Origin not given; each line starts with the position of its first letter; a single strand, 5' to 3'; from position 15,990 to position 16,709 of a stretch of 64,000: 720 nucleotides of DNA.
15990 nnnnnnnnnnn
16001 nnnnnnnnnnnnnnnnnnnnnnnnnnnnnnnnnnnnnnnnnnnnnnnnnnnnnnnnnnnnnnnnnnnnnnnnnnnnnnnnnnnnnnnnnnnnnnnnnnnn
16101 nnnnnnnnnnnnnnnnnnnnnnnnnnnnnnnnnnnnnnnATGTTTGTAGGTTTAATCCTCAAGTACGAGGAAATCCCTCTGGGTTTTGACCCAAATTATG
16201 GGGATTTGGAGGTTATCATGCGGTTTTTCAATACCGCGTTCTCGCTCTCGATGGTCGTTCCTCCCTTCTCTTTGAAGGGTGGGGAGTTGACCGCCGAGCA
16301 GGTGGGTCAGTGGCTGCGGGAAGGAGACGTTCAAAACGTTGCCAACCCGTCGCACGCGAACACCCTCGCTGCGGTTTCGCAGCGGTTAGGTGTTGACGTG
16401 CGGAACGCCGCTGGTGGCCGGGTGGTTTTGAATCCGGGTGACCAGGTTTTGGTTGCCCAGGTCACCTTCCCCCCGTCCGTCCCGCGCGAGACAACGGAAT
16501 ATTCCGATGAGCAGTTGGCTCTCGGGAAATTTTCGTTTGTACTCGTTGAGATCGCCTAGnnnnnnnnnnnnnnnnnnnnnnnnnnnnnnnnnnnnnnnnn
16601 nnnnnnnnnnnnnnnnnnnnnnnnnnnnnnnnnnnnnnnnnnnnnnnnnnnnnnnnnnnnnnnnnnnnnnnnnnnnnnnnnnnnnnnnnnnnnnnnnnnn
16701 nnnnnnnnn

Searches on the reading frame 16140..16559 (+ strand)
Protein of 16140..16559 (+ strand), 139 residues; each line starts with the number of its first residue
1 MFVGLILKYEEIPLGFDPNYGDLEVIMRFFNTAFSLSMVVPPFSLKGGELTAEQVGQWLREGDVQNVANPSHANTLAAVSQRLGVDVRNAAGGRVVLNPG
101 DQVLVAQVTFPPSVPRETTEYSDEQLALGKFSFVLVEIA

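Call 9: search_protein_families(library=pfam, proteins=[window:16140-16559:+], max_evalue=0.01)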
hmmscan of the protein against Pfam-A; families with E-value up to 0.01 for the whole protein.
window:16140-16559:+ (139 aa): 0 families

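Call 41: find_homologous_proteins(query=window:16218-16559:+, max_evalue=0.001)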
Query window:16218-16559:+ (113 aa): 29 proteins with E <= 0.001 among 37 candidates.
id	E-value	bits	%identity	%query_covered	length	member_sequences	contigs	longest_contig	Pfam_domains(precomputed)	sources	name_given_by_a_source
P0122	3.8e-66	238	100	100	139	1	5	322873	-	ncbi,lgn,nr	ncbi:hypothetical protein HYW46_01675 [Candidatus Daviesbacteria bacterium]|nr:hypothetical protein 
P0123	3.2e-52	193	83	99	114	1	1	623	-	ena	-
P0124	1.1e-48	182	78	99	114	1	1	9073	-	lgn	-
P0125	1.5e-48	182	78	100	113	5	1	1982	-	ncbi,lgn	-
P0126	1.3e-46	175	73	99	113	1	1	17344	-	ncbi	-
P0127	4.6e-46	174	71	98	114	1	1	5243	-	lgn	-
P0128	1.5e-44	169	71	99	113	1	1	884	-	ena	-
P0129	9.8e-43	163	69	98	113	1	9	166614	-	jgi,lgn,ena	jgi:hypothetical protein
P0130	1.1e-42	163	70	99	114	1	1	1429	-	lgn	-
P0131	3.5e-42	161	69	98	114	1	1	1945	-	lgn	-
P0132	1.3e-41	159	71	98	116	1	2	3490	-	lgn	-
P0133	2.5e-41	158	68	99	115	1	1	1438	-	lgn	-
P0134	3.1e-41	158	66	99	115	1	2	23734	-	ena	-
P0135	1.3e-40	156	66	99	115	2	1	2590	-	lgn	-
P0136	6.1e-39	151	68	99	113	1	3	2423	-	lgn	-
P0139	1.1e-37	147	66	99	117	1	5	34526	-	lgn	-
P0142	2.2e-35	139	63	99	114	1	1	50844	-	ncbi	-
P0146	2.6e-32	129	60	98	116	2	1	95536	-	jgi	jgi:hypothetical protein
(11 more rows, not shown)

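Call 42: find_encoding_contigs(protein=P0129, flank=6000, max_places=3)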
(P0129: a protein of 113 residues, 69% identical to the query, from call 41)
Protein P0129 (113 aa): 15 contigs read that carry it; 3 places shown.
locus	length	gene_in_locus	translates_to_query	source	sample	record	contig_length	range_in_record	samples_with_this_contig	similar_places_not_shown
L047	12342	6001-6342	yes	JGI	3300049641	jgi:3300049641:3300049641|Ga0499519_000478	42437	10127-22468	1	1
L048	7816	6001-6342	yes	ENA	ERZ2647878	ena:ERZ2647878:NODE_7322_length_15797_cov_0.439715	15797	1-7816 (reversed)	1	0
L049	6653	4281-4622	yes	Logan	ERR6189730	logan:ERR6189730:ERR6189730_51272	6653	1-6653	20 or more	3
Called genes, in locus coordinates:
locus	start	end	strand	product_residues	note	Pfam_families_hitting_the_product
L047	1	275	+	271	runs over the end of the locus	PF13349:DUF4097 (faint)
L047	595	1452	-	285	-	-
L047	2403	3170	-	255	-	PF01909:NTP_transf_2, PF13228:DUF4037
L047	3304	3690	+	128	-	-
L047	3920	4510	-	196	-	-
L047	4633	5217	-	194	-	-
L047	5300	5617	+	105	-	-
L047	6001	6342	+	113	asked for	-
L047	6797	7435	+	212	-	-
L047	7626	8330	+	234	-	-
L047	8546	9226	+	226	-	-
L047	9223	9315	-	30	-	-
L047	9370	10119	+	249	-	-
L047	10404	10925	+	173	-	-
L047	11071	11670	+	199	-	-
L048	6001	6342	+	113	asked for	-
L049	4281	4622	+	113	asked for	-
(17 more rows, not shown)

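Call 43: find_encoding_contigs(protein=P0126, flank=6000, max_places=2)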
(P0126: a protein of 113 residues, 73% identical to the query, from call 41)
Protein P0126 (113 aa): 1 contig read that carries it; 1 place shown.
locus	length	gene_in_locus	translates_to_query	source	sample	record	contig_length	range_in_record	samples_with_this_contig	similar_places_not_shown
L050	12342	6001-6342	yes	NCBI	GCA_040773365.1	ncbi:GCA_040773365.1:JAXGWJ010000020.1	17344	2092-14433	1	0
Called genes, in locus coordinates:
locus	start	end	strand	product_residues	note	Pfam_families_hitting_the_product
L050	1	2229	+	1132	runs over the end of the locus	PF07705:CARDB (faint), PF13620:CarboxypepD_reg, PF13715:CarbopepD_reg_2 (faint)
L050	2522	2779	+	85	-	PF17253:DUF5320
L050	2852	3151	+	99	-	PF02001:DUF134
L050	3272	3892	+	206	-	PF01520:Amidase_3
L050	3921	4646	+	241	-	-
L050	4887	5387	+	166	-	-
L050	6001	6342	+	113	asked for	-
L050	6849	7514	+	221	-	-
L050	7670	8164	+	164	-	-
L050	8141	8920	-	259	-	PF12705:PDDEXK_1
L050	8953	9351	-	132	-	PF27151:YagJ (weak)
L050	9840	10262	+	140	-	-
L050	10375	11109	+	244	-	PF08030:NAD_binding_6 (faint), PF00970:FAD_binding_6, PF00175:NAD_binding_1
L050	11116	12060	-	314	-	PF02655:ATP-grasp_3, PF07478:Dala_Dala_lig_C, PF13535:ATP-grasp_4 (faint)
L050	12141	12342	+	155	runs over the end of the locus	PF00583:Acetyltransf_1, PF13673:Acetyltransf_10, PF13508:Acetyltransf_7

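Call 44: find_encoding_contigs(protein=P0142, flank=6000, max_places=2)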
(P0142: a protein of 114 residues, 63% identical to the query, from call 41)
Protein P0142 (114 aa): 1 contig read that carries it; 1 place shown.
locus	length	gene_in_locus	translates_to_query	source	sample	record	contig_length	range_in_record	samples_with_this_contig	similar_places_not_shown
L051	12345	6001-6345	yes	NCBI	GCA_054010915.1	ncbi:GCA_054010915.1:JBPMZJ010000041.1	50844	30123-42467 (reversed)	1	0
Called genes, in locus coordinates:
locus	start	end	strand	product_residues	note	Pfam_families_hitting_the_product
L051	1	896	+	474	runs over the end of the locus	PF04545:Sigma70_r4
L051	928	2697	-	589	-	PF13489:Methyltransf_23 (weak), PF08241:Methyltransf_11, PF13649:Methyltransf_25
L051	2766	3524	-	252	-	PF01047:MarR (faint), PF01978:TrmB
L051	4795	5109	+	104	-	-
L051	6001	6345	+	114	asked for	-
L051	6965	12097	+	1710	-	-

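Call 48: search_solved_structures(query=A1, max_evalue=10, show_alignments=1)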
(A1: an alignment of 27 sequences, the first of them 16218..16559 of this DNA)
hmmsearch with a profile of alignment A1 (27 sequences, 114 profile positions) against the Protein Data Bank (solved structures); distinct sequences matched with E-value up to 10: 2.
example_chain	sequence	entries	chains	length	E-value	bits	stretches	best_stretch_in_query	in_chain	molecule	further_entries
8eaw_a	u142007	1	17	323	0.072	16.8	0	38-56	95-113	Capsid protein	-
2x4i_A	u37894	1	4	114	0.083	16.5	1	3-84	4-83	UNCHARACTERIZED PROTEIN 114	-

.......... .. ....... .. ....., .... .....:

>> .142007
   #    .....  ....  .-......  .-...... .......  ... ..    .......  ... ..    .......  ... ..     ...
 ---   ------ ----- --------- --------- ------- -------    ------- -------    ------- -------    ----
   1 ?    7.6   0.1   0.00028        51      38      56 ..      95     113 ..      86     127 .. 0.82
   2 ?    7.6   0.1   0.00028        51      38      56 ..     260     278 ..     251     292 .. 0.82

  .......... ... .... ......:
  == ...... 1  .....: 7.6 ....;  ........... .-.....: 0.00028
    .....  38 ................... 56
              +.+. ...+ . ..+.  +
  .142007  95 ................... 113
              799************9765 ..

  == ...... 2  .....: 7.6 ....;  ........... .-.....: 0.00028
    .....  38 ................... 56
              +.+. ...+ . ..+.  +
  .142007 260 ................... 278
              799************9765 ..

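Call 49: search_protein_families(library=pfam, alignment_id=A1, max_evalue=1)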
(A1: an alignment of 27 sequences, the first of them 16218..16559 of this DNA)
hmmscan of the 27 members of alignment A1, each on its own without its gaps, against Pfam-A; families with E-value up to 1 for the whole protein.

A. member 1, window:16218-16559:+ (113 aa): 0 families

B. families by the number of members that match (of 27 scanned): 7 families
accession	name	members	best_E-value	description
PF08960.15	STIV_B116-like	2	0.00032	STIV B116-like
PF25568.1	AAA_lid_At3g28540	1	0.013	At3g28540-like, AAA+ ATPase lid domain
PF12373.13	Msg2_C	1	0.034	Major surface glycoprotein 2 C terminal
PF00107.32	ADH_zinc_N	1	0.069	Zinc-binding dehydrogenase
PF18537.6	CODH_A_N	1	0.12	Carbon monoxide dehydrogenase subunit alpha N-terminal domain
PF12696.13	TraG-D_C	1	0.2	TraM recognition site of TraD and TraG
PF10145.14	PhageMin_Tail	1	0.27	Phage-related minor tail protein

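Call 58: predict_structure(alignment_id=A1)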
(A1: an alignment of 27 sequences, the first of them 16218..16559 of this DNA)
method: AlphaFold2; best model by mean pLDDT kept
length: 113 residues; sequences in the alignment: 27
mean_pLDDT: 96.1   pTM: 0.87
mean pLDDT of the five models: 96.1, 95.6, 95.1, 95.0, 94.6
residues with pLDDT >= 90: 110; 70-90: 3; 50-70: 0; < 50: 0
segments of 3 or more residues with pLDDT < 50: none
pLDDT, mean of each block of 10 residues (from residue 1): 96 96 98 94 96 97 94 97 96 95 98 96
secondary structure, 60 per line:
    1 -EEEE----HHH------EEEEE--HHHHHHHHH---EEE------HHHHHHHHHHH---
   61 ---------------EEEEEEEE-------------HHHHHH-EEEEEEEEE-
elements in order: E2-5 E19-23 H26-34 E38-40 H47-57 E76-83 H97-102 E104-112

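Call 62: fold_search(model_id=the predicted structure, library=pdb)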
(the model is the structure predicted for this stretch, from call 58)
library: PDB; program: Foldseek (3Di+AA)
matches with E <= 10: 156; with E <= 0.001: 13
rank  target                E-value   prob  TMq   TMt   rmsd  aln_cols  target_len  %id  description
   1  6scf_E                4.1e-07  1.00  0.74  0.75   4.0       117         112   16  A viral anti-CRISPR subverts type III CRISPR immunity by rapid degradation of cyclic oligoadenylate (released 2019-10-30)
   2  2j85_A                5.0e-07  1.00  0.76  0.74   3.0       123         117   20  B116 of Sulfolobus turreted icosahedral virus (STIV) (released 2006-11-02)
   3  2x4i_C                6.9e-07  1.00  0.76  0.85   2.0       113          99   16  ORF 114a from Sulfolobus islandicus rudivirus 1 (released 2010-07-21)
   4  6scf_A                9.7e-07  1.00  0.73  0.73   4.1       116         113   16  A viral anti-CRISPR subverts type III CRISPR immunity by rapid degradation of cyclic oligoadenylate (released 2019-10-30)
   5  2j85_B                1.1e-06  1.00  0.76  0.74   2.6       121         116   21  B116 of Sulfolobus turreted icosahedral virus (STIV) (released 2006-11-02)
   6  2j6b                  3.2e-06  1.00  0.69  0.71   4.0       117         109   20  crystal structure of AFV3-109, a highly conserved protein from crenarchaeal viruses (released 2007-02-20)
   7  6scf_F                3.4e-06  1.00  0.70  0.69   4.4       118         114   17  A viral anti-CRISPR subverts type III CRISPR immunity by rapid degradation of cyclic oligoadenylate (released 2019-10-30)
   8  6scf_C                5.1e-06  1.00  0.72  0.73   4.2       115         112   17  A viral anti-CRISPR subverts type III CRISPR immunity by rapid degradation of cyclic oligoadenylate (released 2019-10-30)
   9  2x4i_D                5.9e-06  1.00  0.72  0.79   3.7       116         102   18  ORF 114a from Sulfolobus islandicus rudivirus 1 (released 2010-07-21)
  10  2x4i_A                1.4e-05  1.00  0.73  0.78   3.2       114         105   18  ORF 114a from Sulfolobus islandicus rudivirus 1 (released 2010-07-21)
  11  2x4i_B                1.6e-05  1.00  0.74  0.80   2.8       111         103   17  ORF 114a from Sulfolobus islandicus rudivirus 1 (released 2010-07-21)
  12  6scf_H                4.0e-05  1.00  0.69  0.71   4.2       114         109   17  A viral anti-CRISPR subverts type III CRISPR immunity by rapid degradation of cyclic oligoadenylate (released 2019-10-30)
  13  8y7f_A                9.3e-04  1.00  0.64  0.22   4.3       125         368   10  Crystal structure of CARF domain-truncated Csx1-Crn2 from Marinitoga sp. (released 2024-07-17)
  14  8y7f_B                1.5e-03  1.00  0.72  0.25   3.2       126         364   11  Crystal structure of CARF domain-truncated Csx1-Crn2 from Marinitoga sp. (released 2024-07-17)
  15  8y7g_A                2.4e-03  1.00  0.59  0.15   5.2       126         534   12  Crystal structure of the Marinitoga sp. Csx1-Crn2 H495A mutant in complex with cyclic-tetraadenylate (cA4) (released 2024-07-17)
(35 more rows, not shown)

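Call 67: search_protein_families(library=phrogs, proteins=[window:16218-16559:+], max_evalue=0.01)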
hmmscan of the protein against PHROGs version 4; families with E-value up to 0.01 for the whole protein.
window:16218-16559:+ (113 aa): 0 families

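Call 77: find_encoding_contigs(protein=P0124, flank=5000, max_places=2)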
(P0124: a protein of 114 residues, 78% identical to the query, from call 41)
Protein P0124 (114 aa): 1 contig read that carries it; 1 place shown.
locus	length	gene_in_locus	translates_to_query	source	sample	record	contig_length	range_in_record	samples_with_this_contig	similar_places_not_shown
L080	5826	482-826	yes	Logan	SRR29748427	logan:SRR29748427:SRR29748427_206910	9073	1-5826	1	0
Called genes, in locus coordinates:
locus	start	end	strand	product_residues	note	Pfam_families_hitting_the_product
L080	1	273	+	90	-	?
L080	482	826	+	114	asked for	-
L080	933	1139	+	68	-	-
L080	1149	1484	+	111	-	-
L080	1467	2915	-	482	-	PF09852:DUF2079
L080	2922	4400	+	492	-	PF13231:PMT_2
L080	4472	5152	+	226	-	PF00072:Response_reg, PF00486:Trans_reg_C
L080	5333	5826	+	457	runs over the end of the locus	PF02518:HATPase_c, PF13589:HATPase_c_3 (weak), PF14501:HATPase_c_5 (weak)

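Call 78: find_encoding_contigs(protein=P0134, flank=5000, max_places=2)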
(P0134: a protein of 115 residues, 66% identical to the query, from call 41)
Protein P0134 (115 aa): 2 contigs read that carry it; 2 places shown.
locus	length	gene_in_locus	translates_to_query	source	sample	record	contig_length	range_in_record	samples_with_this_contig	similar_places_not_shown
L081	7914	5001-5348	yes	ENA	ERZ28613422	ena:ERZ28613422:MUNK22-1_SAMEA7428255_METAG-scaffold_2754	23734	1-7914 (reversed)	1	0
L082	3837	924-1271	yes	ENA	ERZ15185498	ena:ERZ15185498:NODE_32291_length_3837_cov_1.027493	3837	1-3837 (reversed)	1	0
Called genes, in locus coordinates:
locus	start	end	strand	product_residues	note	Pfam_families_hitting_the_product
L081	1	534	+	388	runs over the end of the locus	PF04389:Peptidase_M28, PF05343:Peptidase_M42 (faint), PF01546:Peptidase_M20, PF07687:M20_dimer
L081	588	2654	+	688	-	PF08241:Methyltransf_11 (weak), PF13649:Methyltransf_25 (weak)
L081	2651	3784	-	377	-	-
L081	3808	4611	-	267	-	PF01978:TrmB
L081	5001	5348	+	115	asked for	-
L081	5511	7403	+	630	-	-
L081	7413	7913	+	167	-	?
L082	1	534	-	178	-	?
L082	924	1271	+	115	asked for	-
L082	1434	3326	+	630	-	-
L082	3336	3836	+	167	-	?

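Call 79: find_encoding_contigs(protein=P0139, flank=5000, max_places=2)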
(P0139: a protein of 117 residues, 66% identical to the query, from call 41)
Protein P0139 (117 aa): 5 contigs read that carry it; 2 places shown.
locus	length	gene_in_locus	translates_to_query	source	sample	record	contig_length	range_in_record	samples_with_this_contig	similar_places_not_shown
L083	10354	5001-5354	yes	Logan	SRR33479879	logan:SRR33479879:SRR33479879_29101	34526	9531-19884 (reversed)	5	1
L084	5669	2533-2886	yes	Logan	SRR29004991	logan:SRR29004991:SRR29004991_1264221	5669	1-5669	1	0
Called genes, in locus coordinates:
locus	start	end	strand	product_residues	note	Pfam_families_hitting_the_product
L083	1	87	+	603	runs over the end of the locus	PF12229:PG_binding_4, PF04294:VanW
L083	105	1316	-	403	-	PF01368:DHH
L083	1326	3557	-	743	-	-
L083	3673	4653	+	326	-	-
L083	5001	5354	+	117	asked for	-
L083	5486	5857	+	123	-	-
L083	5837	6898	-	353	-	-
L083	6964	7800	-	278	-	-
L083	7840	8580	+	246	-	-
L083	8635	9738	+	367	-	PF06790:UPF0259 (weak), PF10110:GPDPase_memb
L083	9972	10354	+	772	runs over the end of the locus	PF00133:tRNA-synt_1, PF09334:tRNA-synt_1g, PF13603:tRNA-synt_1_2 (faint), PF08264:Anticodon_1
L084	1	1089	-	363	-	?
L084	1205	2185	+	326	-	-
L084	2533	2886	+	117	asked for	-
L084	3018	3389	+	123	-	-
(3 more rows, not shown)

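Call 80: find_encoding_contigs(protein=P0146, flank=5000, max_places=2)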
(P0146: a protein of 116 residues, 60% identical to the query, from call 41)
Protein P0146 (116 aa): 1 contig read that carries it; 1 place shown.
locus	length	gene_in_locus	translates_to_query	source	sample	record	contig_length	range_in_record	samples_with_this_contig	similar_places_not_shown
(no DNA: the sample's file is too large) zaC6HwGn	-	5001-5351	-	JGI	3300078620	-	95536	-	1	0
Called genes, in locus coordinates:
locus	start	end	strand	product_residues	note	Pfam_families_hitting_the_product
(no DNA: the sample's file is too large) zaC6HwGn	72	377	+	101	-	-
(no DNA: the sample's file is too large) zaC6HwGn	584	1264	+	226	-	-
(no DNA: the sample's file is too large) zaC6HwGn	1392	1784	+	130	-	-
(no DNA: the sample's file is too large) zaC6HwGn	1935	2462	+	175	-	-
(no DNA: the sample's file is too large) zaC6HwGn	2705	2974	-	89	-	-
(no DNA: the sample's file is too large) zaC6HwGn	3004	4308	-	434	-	PF20703:nSTAND1 (faint), PF13401:AAA_22 (faint), PF00486:Trans_reg_C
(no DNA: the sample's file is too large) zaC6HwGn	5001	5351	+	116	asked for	-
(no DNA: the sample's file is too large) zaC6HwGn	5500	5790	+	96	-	-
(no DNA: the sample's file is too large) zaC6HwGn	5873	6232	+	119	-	-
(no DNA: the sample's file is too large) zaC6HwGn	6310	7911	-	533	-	-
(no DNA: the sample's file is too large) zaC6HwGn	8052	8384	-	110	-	-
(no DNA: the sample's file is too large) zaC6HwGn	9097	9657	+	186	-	PF01029:NusB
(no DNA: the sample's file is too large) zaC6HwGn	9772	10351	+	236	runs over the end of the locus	PF22935:RM44_endonuclase, PF14622:Ribonucleas_3_3, PF00636:Ribonuclease_3, PF00035:dsrm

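Call 87: search_solved_structures(query=A1, max_evalue=10, show_alignments=2)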
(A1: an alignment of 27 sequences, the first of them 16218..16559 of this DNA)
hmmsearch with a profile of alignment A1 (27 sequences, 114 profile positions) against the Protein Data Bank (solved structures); distinct sequences matched with E-value up to 10: 2.
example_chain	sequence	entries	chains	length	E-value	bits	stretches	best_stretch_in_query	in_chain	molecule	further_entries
8eaw_a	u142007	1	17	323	0.072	16.8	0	38-56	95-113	Capsid protein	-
2x4i_A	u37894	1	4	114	0.083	16.5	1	3-84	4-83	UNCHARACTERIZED PROTEIN 114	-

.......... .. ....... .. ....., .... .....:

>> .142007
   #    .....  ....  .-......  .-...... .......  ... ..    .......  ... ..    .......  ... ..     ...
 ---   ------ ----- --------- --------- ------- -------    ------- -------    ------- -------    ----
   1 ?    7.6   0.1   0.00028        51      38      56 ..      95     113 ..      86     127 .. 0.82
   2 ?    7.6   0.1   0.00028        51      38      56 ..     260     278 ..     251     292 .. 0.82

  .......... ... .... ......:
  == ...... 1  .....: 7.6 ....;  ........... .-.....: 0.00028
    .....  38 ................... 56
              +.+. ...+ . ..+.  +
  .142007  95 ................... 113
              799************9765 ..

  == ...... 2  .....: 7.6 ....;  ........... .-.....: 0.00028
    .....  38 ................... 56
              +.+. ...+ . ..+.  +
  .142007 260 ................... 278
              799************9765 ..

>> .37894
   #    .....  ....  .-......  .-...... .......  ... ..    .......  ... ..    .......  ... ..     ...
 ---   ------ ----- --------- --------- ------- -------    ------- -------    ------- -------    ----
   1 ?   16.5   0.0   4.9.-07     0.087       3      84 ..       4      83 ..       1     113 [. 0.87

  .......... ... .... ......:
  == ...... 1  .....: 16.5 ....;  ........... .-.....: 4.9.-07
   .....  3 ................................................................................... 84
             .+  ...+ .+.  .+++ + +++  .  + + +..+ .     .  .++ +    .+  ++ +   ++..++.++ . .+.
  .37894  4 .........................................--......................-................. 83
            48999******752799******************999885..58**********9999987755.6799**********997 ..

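Call 93: find_related_loci(query=A1, collection=viral_contigs, flank=3000)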
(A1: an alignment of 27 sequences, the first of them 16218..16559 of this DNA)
Query A1 (113 aa) in viral_contigs; peptide patterns used: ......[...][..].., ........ (x = any residue, [..] = any of these).
49 stretches matched a pattern, but none encodes a relative of the query by tblastn (E <= 1e-3).

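Call 95: find_encoding_contigs(protein=P0127, flank=3000, max_places=3)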
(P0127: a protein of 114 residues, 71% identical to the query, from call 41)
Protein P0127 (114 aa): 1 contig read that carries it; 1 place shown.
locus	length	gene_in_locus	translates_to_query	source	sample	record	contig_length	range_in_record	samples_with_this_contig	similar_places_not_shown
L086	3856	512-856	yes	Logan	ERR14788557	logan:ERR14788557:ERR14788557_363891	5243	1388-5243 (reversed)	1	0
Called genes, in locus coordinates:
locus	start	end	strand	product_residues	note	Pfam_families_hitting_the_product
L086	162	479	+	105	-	-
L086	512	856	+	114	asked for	-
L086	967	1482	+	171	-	-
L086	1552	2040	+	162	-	-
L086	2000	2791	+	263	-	PF00142:Fer4_NifH, PF02374:ArsA_ATPase (weak), PF06564:CBP_BcsQ (weak), PF09140:MipZ, PF10609:ParA, PF13614:AAA_31, PF01656:CbiA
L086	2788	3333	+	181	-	-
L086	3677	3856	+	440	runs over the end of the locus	-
